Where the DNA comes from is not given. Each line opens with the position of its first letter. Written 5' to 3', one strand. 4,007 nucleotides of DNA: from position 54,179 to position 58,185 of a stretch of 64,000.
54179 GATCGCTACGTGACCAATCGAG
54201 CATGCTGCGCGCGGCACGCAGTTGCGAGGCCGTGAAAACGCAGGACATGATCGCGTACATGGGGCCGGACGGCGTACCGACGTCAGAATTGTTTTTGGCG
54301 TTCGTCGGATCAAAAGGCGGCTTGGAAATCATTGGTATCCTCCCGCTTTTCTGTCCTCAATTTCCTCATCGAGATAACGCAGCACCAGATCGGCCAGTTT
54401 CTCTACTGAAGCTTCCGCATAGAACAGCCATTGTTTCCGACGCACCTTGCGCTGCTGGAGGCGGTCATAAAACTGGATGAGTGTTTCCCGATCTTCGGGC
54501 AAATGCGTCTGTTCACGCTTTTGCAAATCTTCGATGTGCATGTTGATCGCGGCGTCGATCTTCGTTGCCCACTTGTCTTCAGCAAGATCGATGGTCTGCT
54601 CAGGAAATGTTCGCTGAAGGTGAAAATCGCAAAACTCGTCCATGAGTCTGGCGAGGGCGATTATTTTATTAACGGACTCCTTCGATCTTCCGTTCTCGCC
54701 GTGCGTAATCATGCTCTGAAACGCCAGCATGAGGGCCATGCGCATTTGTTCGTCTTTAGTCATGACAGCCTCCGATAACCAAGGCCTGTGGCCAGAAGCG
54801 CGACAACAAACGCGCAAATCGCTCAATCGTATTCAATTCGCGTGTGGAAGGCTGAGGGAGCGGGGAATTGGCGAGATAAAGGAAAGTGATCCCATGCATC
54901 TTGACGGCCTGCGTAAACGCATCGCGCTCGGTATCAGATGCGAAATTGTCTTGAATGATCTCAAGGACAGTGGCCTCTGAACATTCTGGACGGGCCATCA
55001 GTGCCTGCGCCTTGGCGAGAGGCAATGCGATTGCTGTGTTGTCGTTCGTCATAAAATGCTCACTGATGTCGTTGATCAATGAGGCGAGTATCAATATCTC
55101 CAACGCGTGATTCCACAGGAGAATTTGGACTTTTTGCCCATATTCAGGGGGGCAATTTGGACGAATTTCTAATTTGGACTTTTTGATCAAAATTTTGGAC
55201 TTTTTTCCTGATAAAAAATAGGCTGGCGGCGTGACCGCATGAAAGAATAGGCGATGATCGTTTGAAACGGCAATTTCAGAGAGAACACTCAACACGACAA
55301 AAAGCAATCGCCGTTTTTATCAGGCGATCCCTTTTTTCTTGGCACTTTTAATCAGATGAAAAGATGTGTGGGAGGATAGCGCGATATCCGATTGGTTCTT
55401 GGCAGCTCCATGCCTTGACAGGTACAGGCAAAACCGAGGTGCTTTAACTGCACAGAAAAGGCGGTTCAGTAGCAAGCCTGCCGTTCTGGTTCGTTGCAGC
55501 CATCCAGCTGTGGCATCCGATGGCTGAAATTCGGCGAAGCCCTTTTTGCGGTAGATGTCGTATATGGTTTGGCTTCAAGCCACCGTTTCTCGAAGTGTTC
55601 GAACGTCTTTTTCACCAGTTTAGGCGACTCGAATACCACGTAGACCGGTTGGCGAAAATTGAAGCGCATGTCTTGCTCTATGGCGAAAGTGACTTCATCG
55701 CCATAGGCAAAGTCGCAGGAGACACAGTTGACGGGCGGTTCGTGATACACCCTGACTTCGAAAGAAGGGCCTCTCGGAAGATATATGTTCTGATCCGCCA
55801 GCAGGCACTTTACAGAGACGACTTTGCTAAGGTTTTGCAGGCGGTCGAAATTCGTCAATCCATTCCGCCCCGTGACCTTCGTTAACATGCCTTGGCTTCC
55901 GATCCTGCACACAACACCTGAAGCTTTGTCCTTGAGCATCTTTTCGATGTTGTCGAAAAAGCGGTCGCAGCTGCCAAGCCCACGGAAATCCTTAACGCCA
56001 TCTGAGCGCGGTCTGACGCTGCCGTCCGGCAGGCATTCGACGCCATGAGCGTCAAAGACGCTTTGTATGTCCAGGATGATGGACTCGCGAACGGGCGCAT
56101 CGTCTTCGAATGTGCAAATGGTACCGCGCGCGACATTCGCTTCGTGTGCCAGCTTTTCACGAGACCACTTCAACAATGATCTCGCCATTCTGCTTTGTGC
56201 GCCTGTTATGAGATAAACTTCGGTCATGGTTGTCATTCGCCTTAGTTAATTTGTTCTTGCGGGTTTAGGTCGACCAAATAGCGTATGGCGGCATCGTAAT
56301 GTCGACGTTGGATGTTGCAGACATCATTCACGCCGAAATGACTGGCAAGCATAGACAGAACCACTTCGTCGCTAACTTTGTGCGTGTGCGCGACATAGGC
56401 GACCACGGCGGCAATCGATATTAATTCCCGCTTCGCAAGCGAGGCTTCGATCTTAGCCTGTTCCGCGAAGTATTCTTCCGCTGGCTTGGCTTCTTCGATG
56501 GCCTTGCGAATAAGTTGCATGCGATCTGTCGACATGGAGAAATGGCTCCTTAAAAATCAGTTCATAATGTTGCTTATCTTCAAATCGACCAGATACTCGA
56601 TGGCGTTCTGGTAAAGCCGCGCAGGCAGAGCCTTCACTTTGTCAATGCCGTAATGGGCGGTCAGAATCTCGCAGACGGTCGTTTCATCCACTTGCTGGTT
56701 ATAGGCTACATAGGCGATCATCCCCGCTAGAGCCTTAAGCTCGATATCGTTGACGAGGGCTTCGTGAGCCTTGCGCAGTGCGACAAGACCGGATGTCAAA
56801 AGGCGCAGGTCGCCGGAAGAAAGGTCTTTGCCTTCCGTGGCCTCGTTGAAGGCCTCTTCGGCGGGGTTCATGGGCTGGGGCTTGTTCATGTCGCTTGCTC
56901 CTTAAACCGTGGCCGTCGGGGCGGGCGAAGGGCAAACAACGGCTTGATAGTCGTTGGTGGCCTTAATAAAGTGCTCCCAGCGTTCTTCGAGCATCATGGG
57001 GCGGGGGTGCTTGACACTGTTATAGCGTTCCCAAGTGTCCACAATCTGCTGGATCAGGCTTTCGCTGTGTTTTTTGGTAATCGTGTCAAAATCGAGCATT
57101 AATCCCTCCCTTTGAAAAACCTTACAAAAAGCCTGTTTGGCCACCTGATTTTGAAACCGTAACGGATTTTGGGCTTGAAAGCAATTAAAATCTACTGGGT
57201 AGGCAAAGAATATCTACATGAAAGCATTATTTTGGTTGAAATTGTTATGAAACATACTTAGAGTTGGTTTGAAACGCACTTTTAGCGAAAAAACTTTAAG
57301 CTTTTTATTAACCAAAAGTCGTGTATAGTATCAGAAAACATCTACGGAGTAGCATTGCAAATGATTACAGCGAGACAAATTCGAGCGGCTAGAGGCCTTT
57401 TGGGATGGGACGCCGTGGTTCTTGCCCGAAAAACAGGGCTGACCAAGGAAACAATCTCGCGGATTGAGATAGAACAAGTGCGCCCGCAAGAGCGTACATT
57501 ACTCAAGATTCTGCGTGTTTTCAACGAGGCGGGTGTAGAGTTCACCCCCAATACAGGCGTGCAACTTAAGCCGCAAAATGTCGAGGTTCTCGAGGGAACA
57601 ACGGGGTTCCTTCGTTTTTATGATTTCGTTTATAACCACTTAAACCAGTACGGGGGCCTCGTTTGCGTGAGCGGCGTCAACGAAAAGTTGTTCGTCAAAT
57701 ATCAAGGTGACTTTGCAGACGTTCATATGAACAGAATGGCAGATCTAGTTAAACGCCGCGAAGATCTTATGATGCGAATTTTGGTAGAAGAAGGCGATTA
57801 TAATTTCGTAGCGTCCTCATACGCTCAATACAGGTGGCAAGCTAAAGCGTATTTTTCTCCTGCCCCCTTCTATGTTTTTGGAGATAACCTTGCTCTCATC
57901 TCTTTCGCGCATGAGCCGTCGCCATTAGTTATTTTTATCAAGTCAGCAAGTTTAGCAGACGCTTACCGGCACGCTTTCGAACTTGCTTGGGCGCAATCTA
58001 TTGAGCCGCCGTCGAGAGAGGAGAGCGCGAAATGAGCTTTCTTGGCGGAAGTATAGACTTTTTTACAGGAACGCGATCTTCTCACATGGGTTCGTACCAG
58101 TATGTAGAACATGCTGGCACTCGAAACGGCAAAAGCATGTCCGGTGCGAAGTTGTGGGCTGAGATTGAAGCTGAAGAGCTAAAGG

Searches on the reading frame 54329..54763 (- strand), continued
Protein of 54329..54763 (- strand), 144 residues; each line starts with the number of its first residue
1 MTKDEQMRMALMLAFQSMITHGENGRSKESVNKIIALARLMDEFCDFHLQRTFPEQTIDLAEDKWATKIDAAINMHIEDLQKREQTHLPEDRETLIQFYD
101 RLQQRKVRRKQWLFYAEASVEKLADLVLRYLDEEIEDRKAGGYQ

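Call 109: search_protein_families(library=pfam, proteins=[L036:11331-13358:+, L036:13451-14317:+, L036:14336-16444:+, L036:16572-17672:+, L036:18296-19387:+, L030:11110-12105:+, L030:12118-12918:+, L048:3076-5298:+, L049:4451-6322:+, L033:2676-3446:+], max_evalue=0.001)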
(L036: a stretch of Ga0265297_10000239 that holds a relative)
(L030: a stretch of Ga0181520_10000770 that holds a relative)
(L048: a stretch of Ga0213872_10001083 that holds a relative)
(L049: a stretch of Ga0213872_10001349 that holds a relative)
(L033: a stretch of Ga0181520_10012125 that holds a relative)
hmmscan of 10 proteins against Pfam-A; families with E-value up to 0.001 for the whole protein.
L036:11331-13358:+ (675 aa): 4 families
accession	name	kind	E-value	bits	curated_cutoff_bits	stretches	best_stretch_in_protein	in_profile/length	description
PF04055.27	Radical_SAM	-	9.9e-12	45.8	29.5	1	219-357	4-133/166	Radical SAM superfamily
PF04459.17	DUF512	-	2.7e-11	43.6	25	1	565-667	97-199/202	Protein of unknown function (DUF512)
PF17820.7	PDZ_6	-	2.3e-08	34.1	27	1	458-497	2-41/54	PDZ domain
PF00595.29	PDZ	-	0.00097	19.9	23.2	0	457-490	28-61/81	PDZ domain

L036:13451-14317:+ (288 aa): 1 family
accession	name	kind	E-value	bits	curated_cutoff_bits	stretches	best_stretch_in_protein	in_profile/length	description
PF02091.20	tRNA-synt_2e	-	1.9e-134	447.7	27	1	10-285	1-275/278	Glycyl-tRNA synthetase alpha subunit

L036:14336-16444:+ (702 aa): 1 family
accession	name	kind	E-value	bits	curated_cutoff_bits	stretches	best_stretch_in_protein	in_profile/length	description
PF02092.22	tRNA_synt_2f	-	3e-168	561.5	29.2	1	4-541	1-535/536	Glycyl-tRNA synthetase beta subunit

L036:16572-17672:+ (366 aa): 3 families
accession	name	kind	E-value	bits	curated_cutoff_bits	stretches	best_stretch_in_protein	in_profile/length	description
PF04055.27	Radical_SAM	-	4.6e-19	69.6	29.5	1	24-173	2-156/166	Radical SAM superfamily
PF13353.11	Fer4_12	-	7.8e-05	23.4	22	1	22-134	8-120/137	4Fe-4S single cluster domain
PF14273.11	DUF4360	-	0.00025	21.3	27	1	121-221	29-126/178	Domain of unknown function (DUF4360)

L036:18296-19387:+ (363 aa): 1 family
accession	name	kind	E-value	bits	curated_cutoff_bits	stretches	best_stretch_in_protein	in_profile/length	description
PF01411.24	tRNA-synt_2c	-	2.4e-12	46.6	30.3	1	30-172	4-151/552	tRNA synthetases class II (A)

L030:11110-12105:+ (331 aa): 2 families
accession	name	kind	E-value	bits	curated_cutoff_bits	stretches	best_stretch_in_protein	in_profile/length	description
PF04055.27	Radical_SAM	-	2.9e-20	73.5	29.5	1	16-157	2-142/166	Radical SAM superfamily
PF13353.11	Fer4_12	-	0.00049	20.8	22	1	20-98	14-91/137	4Fe-4S single cluster domain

L030:12118-12918:+ (266 aa): 1 family
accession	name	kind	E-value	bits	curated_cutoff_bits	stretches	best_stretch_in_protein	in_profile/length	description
PF00459.30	Inositol_P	-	1.1e-34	120.6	27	1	36-234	34-240/271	Inositol monophosphatase family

L048:3076-5298:+ (740 aa): 2 families
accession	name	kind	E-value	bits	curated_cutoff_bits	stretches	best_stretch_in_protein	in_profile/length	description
PF10593.14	Z1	-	1.6e-22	80.6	25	1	299-516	2-208/228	Z1 domain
PF00270.35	DEAD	-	0.00031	20.9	26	0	55-169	25-130/167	DEAD/DEAH box helicase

L049:4451-6322:+ (623 aa): 4 families
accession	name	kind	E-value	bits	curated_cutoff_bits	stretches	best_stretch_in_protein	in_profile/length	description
PF10593.14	Z1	-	1.8e-22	80.5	25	1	254-441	3-192/228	Z1 domain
PF04851.21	ResIII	-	4.3e-07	30.4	22.5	1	36-198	10-164/164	Type III restriction enzyme, res subunit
PF18766.7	SWI2_SNF2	-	4.2e-06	27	26.7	1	37-205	5-164/221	SWI2/SNF2 ATPase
PF01637.24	ATPase_2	-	0.00032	21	33.2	1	47-168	17-126/225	ATPase domain predominantly from Archaea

L033:2676-3446:+ (256 aa): 3 families
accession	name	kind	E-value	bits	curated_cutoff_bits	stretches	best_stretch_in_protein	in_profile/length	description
PF13561.12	adh_short_C2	-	2.9e-53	181.3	27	1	12-254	1-236/236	Enoyl-(Acyl carrier protein) reductase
PF00106.31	adh_short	-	1.4e-42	145.9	26.6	1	6-191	1-189/195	short chain dehydrogenase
PF08659.16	KR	-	4.7e-08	33.6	22.6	1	8-153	3-151/180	KR domain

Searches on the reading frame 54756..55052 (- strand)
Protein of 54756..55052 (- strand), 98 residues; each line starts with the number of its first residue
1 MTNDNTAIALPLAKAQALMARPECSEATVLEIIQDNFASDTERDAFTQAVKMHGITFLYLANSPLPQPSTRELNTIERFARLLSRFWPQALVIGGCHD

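Call 8: search_protein_families(library=pfam, proteins=[window:54756-55052:-], max_evalue=0.1)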
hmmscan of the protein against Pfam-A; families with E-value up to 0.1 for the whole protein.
window:54756-55052:- (98 aa): 0 families

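Call 17: search_protein_families(library=padloc, proteins=[window:54756-55052:-], max_evalue=0.1)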
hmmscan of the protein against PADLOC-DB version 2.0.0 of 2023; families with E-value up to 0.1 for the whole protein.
window:54756-55052:- (98 aa): 0 families

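Call 18: search_protein_families(library=phrogs, proteins=[window:54756-55052:-], max_evalue=0.1)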
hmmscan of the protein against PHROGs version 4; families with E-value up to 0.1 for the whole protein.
window:54756-55052:- (98 aa): 0 families

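Call 19: search_protein_families(library=ncbifam, proteins=[window:54756-55052:-], max_evalue=0.1)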
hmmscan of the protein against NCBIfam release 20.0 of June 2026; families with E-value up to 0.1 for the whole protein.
window:54756-55052:- (98 aa): 1 family
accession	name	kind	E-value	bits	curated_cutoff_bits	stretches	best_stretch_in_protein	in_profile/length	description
TIGR02050.1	gshA_cyan_rel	subfamily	0.015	14.7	176.4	1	40-97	65-124/287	YbdK family carboxylate-amine ligase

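Call 100: search_solved_structures(query=A4, max_evalue=10)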
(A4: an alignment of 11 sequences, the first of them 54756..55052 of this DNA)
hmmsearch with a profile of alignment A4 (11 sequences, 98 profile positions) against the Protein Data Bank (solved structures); distinct sequences matched with E-value up to 10: 0.

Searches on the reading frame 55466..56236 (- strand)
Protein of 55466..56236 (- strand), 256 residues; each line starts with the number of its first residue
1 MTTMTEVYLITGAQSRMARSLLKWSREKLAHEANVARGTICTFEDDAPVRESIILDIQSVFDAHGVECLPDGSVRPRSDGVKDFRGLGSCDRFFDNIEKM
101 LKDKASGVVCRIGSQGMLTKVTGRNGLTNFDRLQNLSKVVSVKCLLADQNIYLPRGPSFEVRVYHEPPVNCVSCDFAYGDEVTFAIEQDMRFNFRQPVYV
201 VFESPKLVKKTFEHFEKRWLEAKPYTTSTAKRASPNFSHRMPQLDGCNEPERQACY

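Call 8: search_protein_families(library=pfam, proteins=[window:55466-56236:-], max_evalue=0.1)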
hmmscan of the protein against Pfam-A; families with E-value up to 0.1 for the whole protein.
window:55466-56236:- (256 aa): 0 families

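Call 17: search_protein_families(library=padloc, proteins=[window:55466-56236:-], max_evalue=0.1)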
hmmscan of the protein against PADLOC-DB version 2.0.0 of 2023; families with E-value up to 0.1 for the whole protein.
window:55466-56236:- (256 aa): 0 families

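Call 18: search_protein_families(library=phrogs, proteins=[window:55466-56236:-], max_evalue=0.1)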
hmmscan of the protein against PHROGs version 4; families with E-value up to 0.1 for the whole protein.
window:55466-56236:- (256 aa): 0 families

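Call 19: search_protein_families(library=ncbifam, proteins=[window:55466-56236:-], max_evalue=0.1)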
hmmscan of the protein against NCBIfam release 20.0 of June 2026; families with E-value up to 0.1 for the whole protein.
window:55466-56236:- (256 aa): 1 family
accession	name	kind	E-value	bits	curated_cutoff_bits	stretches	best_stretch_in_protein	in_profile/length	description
NF003162.0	PRK04140.1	equivalog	0.0037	16.4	263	1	10-64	126-181/317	transcriptional regulator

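Call 79: search_solved_structures(query=A8, max_evalue=1)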
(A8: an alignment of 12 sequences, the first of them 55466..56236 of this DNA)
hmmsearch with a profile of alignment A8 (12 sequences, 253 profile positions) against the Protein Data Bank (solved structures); distinct sequences matched with E-value up to 1: 16.
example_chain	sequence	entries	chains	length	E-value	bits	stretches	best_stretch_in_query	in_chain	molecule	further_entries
4yba_A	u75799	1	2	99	2.7e-07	33.4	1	7-70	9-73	Regulatory protein C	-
2mez_A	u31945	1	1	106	0.047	16.3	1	12-49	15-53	Multiprotein Bridging Factor (MBP-like)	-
1sq8_A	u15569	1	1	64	0.083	15.5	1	6-54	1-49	dh434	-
8ezt_A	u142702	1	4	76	0.1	15.2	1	22-59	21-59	HipB(Lp)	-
4yg4_A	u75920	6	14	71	0.13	14.8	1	9-44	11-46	Antitoxin HipB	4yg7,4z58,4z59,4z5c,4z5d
4yg1_A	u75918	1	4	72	0.14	14.7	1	9-44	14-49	Antitoxin HipB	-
5k98_B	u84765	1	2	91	0.17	14.5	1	9-57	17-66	Antitoxin HipB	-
3qkx_A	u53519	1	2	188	0.17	14.5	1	6-57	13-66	Uncharacterized HTH-type transcriptional regulator HI_0893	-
4z5h_A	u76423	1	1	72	0.17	14.5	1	9-44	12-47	Antitoxin HipB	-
2wiu_B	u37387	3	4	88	0.17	14.4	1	9-46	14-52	HTH-TYPE TRANSCRIPTIONAL REGULATOR HIPB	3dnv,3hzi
8tac_A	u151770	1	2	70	0.18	14.4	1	9-57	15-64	DBP48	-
1zug_A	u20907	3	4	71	0.21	14.2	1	10-59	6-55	PHAGE 434 CRO PROTEIN | REGULATORY PROTEIN CRO | PROTEIN (434 CRO)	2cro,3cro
4yh8_A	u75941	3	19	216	0.26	13.8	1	174-227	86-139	Splicing factor U2AF 23 kDa subunit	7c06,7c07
7c08_A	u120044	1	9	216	0.26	13.8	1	174-227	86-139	Splicing factor U2AF 23 kDa subunit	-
9k3w_A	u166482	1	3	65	0.27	13.8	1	10-44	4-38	Transcriptional regulator, PbsX family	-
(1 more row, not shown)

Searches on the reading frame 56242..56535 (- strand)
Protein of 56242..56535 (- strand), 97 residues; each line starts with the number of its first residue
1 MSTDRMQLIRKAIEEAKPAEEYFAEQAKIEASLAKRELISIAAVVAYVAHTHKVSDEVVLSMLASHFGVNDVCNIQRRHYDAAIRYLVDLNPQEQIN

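Call 8: search_protein_families(library=pfam, proteins=[window:56242-56535:-], max_evalue=0.1)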
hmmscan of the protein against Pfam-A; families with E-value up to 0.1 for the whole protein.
window:56242-56535:- (97 aa): 2 families
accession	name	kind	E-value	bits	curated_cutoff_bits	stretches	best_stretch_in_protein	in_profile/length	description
PF10552.14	ORF6C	-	0.0074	16.7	22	1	61-96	75-110/114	ORF6C domain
PF15632.11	ATPgrasp_Ter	-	0.099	12.9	29.1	0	62-92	55-84/131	ATP-grasp in the biosynthetic pathway with Ter operon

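Call 17: search_protein_families(library=padloc, proteins=[window:56242-56535:-], max_evalue=0.1)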
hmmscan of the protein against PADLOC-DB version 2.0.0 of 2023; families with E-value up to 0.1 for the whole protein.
window:56242-56535:- (97 aa): 1 family
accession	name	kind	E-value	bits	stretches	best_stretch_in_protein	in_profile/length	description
PDLC01179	Csn2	-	0.012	13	1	19-88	254-325/326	Csn2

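Call 18: search_protein_families(library=phrogs, proteins=[window:56242-56535:-], max_evalue=0.1)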
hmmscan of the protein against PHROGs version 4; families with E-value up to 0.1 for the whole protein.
window:56242-56535:- (97 aa): 5 families
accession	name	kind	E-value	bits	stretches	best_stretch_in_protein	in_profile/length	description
phrog_19057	-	unknown function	0.012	16.3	1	36-82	31-76/104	-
phrog_463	-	transcription regulation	0.021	15.4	1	9-95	136-233/250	anti-repressor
phrog_29682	-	unknown function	0.03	15.2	1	6-64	103-161/214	-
phrog_5825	-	unknown function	0.031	14.9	1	29-90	41-102/208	-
phrog_24876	-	unknown function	0.05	15.3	0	31-81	13-64/98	-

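Call 19: search_protein_families(library=ncbifam, proteins=[window:56242-56535:-], max_evalue=0.1)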
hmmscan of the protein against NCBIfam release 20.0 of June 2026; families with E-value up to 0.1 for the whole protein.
window:56242-56535:- (97 aa): 0 families

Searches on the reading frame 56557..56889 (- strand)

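Call 8: search_protein_families(library=pfam, proteins=[window:56557-56889:-], max_evalue=0.1)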
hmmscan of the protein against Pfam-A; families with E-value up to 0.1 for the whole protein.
window:56557-56889:- (110 aa): 1 family
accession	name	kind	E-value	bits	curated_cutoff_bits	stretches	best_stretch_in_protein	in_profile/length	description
PF18107.7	HTH_ABP1_N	-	0.039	14.1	22.5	1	62-80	36-54/61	Fission yeast centromere protein N-terminal domain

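Call 17: search_protein_families(library=padloc, proteins=[window:56557-56889:-], max_evalue=0.1)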
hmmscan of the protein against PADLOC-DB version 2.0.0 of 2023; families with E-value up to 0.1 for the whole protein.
window:56557-56889:- (110 aa): 0 families

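Call 18: search_protein_families(library=phrogs, proteins=[window:56557-56889:-], max_evalue=0.1)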
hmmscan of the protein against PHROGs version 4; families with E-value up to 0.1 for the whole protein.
window:56557-56889:- (110 aa): 2 families
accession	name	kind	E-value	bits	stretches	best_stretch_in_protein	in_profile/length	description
phrog_5825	-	unknown function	0.027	15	1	52-102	51-101/208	-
phrog_6521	-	moron, auxiliary metabolic gene and host takeover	0.039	14.9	1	43-100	38-95/243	membrane protein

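Call 19: search_protein_families(library=ncbifam, proteins=[window:56557-56889:-], max_evalue=0.1)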
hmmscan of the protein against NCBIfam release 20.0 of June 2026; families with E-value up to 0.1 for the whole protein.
window:56557-56889:- (110 aa): 0 families

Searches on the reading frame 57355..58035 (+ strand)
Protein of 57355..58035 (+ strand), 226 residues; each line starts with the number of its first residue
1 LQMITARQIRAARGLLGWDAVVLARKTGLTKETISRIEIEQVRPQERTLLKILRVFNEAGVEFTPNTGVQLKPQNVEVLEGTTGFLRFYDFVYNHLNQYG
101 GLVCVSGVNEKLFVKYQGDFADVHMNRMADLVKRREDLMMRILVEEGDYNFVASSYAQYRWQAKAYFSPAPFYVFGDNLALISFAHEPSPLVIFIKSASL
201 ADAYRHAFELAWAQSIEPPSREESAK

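Call 8: search_protein_families(library=pfam, proteins=[window:57355-58035:+], max_evalue=0.1)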
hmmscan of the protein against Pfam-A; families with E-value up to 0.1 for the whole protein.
window:57355-58035:+ (226 aa): 4 families
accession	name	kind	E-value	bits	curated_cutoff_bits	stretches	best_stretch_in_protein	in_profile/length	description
PF01381.28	HTH_3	-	9.3e-09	35.6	23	1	9-57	1-49/55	Helix-turn-helix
PF13560.12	HTH_31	-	6.9e-07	29.9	27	1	6-58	3-56/64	Helix-turn-helix domain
PF13443.12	HTH_26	-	0.037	14.7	22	1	23-57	16-51/63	Cro/C1-type HTH DNA-binding domain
PF12844.13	HTH_19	-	0.044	14.1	30.2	1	8-57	3-52/64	Helix-turn-helix domain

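Call 17: search_protein_families(library=padloc, proteins=[window:57355-58035:+], max_evalue=0.1)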
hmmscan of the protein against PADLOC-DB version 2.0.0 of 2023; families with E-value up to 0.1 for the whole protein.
window:57355-58035:+ (226 aa): 9 families
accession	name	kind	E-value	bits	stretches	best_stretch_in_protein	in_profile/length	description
PDLC03949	RmrA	-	3.7e-05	20.7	1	3-57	1-55/363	-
PDLC03947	RmrA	-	0.00058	16.8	1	4-57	11-64/383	-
PDLC03946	RmrA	-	0.0012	15.7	1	6-58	4-56/357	-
PDLC02926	HTH_VI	-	0.0015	16.7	1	7-57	4-54/92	-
PDLC03944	RmrA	-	0.0021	15.2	1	6-57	8-59/384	-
PDLC03953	RmrA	-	0.0026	15.1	1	5-53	6-54/373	-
PDLC03954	RmrA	-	0.016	12.1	1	6-57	12-63/380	-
PDLC04142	capH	-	0.025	13.7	1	1-57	3-59/103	capH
PDLC03669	Control_protein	-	0.049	11.9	1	4-68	9-73/96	control protein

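Call 18: search_protein_families(library=phrogs, proteins=[window:57355-58035:+], max_evalue=0.1)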
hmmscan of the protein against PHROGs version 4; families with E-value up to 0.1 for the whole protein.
window:57355-58035:+ (226 aa): 9 families
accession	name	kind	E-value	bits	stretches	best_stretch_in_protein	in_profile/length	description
phrog_2439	-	transcription regulation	0.00017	21.6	1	4-57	7-60/367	transcriptional regulator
phrog_2104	-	unknown function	0.00065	20.9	1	4-62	39-96/103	-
phrog_9908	-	DNA, RNA and nucleotide metabolism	0.0025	18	1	6-58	15-67/282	DNA binding protein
phrog_8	-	transcription regulation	0.013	15.9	1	13-57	166-209/346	transcriptional regulator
phrog_2967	-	transcription regulation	0.017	15.7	1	2-57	8-63/225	transcriptional regulator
phrog_4268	-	transcription regulation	0.019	16.2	1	23-57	52-86/96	transcriptional repressor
phrog_18104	-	transcription regulation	0.025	15.5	1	22-58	18-54/57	transcriptional regulator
phrog_2328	-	transcription regulation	0.026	15.3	1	8-52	19-63/128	transcriptional repressor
phrog_7241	-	transcription regulation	0.067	14.2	1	7-56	64-113/122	transcriptional regulator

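Call 19: search_protein_families(library=ncbifam, proteins=[window:57355-58035:+], max_evalue=0.1)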
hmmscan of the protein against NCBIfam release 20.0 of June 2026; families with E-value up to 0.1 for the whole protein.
window:57355-58035:+ (226 aa): 5 families
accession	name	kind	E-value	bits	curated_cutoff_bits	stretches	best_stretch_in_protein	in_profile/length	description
TIGR03070.1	couple_hipB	subfamily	0.00013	21.9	71.65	1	6-57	4-55/58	type II toxin-antitoxin system Y4mF family antitoxin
NF007408.0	PRK09943.1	equivalog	0.00026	20.6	211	1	8-66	11-69/185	HTH-type transcriptional regulator PuuR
TIGR00270.2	TIGR00270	equivalog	0.00031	20.6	110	1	7-57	78-128/159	multiprotein bridging factor aMBF1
TIGR03830.1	CxxCG_CxxCG_HTH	subfamily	0.00087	19.1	61.8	1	3-57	64-117/127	type II TA system antitoxin MqsA family protein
NF007271.0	PRK09726.1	equivalog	0.025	14.6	79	1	9-56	17-64/88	type II toxin-antitoxin system antitoxin HipB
